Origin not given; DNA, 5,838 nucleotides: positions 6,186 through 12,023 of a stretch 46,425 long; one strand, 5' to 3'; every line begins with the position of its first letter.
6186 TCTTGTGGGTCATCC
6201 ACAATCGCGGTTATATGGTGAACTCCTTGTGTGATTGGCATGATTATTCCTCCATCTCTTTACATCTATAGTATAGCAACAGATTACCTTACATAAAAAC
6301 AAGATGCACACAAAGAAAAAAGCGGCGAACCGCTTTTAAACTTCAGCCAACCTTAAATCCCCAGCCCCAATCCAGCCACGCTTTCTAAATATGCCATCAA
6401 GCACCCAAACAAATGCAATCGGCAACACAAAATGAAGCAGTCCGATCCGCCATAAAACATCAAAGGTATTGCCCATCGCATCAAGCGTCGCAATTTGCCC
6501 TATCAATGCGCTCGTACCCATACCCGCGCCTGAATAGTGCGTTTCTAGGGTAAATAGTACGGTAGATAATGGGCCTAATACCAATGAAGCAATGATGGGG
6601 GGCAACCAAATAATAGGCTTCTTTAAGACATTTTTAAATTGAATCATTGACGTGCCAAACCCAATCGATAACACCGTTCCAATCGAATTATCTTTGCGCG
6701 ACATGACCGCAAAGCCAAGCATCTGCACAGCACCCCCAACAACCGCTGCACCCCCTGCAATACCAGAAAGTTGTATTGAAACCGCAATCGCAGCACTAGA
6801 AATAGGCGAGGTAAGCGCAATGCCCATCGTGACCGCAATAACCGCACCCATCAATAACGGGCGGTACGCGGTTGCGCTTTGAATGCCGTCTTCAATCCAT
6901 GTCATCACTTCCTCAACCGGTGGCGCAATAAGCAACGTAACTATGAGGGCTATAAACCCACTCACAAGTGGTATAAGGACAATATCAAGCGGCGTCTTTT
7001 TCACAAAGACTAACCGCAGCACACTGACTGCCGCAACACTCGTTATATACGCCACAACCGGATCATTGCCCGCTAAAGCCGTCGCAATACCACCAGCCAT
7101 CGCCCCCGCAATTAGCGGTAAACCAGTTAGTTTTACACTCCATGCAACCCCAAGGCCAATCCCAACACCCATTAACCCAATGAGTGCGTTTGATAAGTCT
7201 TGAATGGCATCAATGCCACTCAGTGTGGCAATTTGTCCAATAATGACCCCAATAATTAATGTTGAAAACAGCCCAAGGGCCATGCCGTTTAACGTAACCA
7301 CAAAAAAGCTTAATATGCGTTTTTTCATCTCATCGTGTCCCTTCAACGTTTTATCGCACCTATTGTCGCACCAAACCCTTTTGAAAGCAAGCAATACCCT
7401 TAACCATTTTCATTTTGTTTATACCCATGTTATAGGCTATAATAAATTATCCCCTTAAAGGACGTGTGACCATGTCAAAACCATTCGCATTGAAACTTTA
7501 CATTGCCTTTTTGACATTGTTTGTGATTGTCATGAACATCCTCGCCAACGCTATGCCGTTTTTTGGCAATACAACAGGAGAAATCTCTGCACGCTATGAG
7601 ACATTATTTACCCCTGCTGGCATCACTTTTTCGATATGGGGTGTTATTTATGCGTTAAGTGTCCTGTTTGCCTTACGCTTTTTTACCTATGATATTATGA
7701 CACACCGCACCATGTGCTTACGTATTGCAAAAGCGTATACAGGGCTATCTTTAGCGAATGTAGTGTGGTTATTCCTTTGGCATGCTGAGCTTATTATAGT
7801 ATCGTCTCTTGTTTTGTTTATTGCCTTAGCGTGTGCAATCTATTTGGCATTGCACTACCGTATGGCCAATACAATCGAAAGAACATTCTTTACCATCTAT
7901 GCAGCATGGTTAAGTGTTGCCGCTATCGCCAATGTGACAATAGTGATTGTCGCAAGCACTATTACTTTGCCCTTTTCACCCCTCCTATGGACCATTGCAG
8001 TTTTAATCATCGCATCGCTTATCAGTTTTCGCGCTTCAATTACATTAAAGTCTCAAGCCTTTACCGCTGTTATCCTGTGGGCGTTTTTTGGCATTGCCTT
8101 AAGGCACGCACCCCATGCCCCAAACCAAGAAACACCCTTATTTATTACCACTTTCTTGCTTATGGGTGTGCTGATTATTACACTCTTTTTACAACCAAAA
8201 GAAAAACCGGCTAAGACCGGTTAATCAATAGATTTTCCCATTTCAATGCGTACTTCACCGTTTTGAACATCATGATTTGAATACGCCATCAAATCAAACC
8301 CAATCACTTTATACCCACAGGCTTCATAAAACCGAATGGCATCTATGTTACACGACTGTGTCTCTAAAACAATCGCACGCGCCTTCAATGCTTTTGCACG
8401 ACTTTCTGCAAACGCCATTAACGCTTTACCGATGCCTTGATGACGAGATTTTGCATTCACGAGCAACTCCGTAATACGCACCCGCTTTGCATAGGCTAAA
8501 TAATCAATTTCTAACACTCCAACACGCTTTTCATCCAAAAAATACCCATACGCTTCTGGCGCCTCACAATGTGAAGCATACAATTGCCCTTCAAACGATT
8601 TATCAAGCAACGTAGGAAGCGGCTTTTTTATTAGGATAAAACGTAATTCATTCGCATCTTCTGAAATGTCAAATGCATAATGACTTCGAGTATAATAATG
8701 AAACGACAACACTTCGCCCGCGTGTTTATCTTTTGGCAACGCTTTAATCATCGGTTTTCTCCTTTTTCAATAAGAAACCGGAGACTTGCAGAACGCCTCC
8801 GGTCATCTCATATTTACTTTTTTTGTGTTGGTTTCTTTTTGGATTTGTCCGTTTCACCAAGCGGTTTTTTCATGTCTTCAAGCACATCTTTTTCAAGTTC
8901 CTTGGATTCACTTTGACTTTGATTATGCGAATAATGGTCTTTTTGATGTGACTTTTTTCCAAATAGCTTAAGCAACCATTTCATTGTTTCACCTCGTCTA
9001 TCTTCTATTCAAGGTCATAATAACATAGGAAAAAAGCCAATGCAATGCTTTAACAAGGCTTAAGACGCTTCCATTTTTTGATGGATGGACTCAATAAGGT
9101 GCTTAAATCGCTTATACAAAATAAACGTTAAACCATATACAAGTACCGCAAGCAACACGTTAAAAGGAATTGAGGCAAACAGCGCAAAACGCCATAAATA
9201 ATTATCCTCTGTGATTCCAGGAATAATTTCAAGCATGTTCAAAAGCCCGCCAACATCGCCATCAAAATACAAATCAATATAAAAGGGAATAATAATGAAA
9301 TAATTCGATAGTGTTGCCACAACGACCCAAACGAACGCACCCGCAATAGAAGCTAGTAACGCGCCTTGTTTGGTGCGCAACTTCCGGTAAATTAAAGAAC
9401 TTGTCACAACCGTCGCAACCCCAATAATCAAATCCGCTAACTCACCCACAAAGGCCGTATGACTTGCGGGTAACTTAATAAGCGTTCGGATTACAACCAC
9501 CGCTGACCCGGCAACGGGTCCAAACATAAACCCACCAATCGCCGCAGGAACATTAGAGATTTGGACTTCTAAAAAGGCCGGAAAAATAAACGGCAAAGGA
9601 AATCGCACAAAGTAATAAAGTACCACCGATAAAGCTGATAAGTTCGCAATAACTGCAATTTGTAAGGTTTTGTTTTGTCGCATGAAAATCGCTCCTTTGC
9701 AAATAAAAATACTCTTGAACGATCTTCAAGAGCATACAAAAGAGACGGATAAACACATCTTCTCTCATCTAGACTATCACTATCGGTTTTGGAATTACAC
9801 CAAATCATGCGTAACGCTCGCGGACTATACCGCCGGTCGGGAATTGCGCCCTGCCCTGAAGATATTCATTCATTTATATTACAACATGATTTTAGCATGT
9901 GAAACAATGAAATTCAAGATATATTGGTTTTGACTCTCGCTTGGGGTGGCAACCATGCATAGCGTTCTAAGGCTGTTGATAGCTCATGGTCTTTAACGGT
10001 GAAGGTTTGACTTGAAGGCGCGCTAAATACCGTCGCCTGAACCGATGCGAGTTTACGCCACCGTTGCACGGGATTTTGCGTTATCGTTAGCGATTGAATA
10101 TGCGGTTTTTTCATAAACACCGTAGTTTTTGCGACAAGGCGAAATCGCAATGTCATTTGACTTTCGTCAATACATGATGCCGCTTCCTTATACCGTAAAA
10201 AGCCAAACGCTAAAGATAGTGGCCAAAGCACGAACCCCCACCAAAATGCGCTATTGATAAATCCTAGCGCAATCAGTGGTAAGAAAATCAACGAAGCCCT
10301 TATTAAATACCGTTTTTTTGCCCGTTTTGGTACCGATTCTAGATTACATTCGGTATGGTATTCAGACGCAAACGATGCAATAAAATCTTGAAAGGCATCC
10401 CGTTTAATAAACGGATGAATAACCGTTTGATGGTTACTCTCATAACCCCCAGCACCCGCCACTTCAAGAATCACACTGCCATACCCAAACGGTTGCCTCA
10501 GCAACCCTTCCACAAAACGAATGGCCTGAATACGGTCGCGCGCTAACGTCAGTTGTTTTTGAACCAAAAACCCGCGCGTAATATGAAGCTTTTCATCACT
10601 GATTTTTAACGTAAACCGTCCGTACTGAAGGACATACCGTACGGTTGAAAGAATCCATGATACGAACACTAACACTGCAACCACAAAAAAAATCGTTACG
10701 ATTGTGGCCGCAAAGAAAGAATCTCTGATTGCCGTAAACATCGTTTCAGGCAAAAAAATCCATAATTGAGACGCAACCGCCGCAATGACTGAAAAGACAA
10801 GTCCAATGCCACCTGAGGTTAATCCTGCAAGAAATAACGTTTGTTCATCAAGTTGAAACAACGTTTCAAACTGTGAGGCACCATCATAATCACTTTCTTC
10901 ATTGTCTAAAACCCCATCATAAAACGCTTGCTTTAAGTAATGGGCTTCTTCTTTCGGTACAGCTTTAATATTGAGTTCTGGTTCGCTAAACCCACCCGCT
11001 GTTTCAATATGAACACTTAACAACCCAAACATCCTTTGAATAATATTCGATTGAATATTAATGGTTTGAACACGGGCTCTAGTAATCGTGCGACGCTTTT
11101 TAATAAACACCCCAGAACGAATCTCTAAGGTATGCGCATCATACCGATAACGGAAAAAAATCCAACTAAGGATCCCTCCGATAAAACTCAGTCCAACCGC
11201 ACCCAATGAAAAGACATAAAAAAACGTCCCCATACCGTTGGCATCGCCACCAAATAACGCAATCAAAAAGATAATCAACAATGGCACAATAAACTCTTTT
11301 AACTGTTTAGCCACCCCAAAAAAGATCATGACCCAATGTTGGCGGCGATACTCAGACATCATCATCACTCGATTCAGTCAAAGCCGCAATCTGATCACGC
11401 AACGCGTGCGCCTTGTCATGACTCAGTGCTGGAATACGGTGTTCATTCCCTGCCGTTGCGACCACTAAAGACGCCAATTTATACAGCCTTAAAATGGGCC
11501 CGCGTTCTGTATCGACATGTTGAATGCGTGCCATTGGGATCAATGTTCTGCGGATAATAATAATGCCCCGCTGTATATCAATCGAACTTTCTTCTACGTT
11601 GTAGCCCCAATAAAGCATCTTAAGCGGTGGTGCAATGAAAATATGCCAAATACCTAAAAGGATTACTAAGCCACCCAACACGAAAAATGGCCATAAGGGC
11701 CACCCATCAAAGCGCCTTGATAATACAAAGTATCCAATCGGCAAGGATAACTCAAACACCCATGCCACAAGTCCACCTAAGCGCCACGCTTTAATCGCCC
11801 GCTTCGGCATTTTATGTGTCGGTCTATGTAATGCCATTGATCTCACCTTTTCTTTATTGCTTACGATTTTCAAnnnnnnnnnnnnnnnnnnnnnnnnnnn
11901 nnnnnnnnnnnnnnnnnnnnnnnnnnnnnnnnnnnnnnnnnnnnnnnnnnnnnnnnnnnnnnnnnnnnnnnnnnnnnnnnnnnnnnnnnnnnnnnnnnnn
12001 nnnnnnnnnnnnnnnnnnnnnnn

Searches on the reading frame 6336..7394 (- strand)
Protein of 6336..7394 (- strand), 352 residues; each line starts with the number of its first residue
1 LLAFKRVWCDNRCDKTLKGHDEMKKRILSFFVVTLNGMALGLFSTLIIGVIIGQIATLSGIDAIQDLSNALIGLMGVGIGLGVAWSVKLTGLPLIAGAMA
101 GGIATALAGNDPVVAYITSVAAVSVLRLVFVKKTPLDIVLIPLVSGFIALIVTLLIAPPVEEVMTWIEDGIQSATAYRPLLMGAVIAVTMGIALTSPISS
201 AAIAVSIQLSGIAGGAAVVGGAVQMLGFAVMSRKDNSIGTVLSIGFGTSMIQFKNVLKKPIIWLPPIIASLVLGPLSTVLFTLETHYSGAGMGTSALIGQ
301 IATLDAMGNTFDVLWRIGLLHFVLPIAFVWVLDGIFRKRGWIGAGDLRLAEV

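Call 12: search_protein_families(library=pfam, proteins=[window:6336-7394:-], max_evalue=0.0001)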
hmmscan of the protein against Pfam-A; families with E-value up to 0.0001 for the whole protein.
window:6336-7394:- (352 aa): 1 family
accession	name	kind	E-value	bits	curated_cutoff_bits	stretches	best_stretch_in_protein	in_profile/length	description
PF13303.11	PTS_EIIC_2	-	4.6e-80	269.6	28.9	1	34-348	3-326/327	Phosphotransferase system, EIIC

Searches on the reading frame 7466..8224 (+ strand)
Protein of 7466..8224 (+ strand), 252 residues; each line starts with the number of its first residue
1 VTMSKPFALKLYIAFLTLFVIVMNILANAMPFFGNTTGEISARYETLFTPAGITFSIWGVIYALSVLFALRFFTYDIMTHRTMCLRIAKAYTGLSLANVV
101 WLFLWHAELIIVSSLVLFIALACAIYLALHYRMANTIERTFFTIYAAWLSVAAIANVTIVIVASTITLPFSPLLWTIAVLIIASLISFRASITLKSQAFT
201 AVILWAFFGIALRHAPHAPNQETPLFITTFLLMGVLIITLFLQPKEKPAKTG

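Call 12: search_protein_families(library=pfam, proteins=[window:7466-8224:+], max_evalue=0.0001)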
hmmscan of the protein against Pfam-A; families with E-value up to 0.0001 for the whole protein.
window:7466-8224:+ (252 aa): 0 families

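Call 17: search_protein_families(library=pfam, proteins=[window:7466-8224:+], max_evalue=0.1)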
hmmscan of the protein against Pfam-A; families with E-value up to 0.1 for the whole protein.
window:7466-8224:+ (252 aa): 1 family
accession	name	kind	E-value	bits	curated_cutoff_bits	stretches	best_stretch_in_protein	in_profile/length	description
PF03073.20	TspO_MBR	-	0.0019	18.4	24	1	38-160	18-144/145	TspO/MBR family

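Call 37: search_protein_families(library=ncbifam, proteins=[window:7466-8224:+], max_evalue=0.001)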
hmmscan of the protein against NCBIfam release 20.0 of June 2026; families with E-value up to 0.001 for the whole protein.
window:7466-8224:+ (252 aa): 0 families

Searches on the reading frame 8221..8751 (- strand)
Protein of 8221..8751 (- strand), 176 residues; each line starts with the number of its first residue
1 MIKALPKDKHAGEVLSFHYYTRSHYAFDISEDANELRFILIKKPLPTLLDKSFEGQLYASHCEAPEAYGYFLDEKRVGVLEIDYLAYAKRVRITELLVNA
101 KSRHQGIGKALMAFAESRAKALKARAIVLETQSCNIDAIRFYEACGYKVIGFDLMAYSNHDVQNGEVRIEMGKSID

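Call 12: search_protein_families(library=pfam, proteins=[window:8221-8751:-], max_evalue=0.0001)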
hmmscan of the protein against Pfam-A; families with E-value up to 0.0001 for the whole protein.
window:8221-8751:- (176 aa): 4 families
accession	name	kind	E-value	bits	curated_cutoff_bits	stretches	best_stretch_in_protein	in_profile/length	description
PF00583.31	Acetyltransf_1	-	5.8e-15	56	20.7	1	61-147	26-116/116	Acetyltransferase (GNAT) family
PF13508.13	Acetyltransf_7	-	8.7e-11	42.5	27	1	73-149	11-84/84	Acetyltransferase (GNAT) domain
PF13673.13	Acetyltransf_10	-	9.9e-10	38.9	23.6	1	66-151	30-111/128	Acetyltransferase (GNAT) domain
PF13420.13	Acetyltransf_4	-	6.6e-06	26.7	24.3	1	76-153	60-140/155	Acetyltransferase (GNAT) domain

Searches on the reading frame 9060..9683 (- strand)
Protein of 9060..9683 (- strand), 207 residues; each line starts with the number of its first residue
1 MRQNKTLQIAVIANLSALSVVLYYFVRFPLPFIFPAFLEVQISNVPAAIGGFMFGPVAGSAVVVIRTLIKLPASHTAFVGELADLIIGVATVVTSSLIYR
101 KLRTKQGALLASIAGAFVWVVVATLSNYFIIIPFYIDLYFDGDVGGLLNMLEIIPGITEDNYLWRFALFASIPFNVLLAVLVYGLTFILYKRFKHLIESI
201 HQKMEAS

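Call 12: search_protein_families(library=pfam, proteins=[window:9060-9683:-], max_evalue=0.0001)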
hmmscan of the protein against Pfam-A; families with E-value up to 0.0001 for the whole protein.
window:9060-9683:- (207 aa): 1 family
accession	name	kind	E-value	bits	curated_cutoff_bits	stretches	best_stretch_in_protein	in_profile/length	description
PF12822.12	ECF_trnsprt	-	4.2e-25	89.1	30.7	1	8-190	2-169/169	ECF transporter, substrate-specific component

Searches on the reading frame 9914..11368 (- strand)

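Call 13: search_protein_families(library=pfam, proteins=[window:9914-11368:-], max_evalue=0.0001)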
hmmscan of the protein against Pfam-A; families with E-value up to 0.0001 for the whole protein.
window:9914-11368:- (484 aa): 1 family
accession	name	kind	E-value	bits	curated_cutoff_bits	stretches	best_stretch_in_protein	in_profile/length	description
PF03703.20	bPH_2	-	5e-39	132.9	22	3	69-146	1-75/78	Bacterial PH domain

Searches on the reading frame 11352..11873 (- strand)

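Call 13: search_protein_families(library=pfam, proteins=[window:11352-11873:-], max_evalue=0.0001)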
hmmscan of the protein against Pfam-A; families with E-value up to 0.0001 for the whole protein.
window:11352-11873:- (173 aa): 1 family
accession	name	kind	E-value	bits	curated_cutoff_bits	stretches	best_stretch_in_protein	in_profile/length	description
PF03703.20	bPH_2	-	1.9e-17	63.7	22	1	89-162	4-78/78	Bacterial PH domain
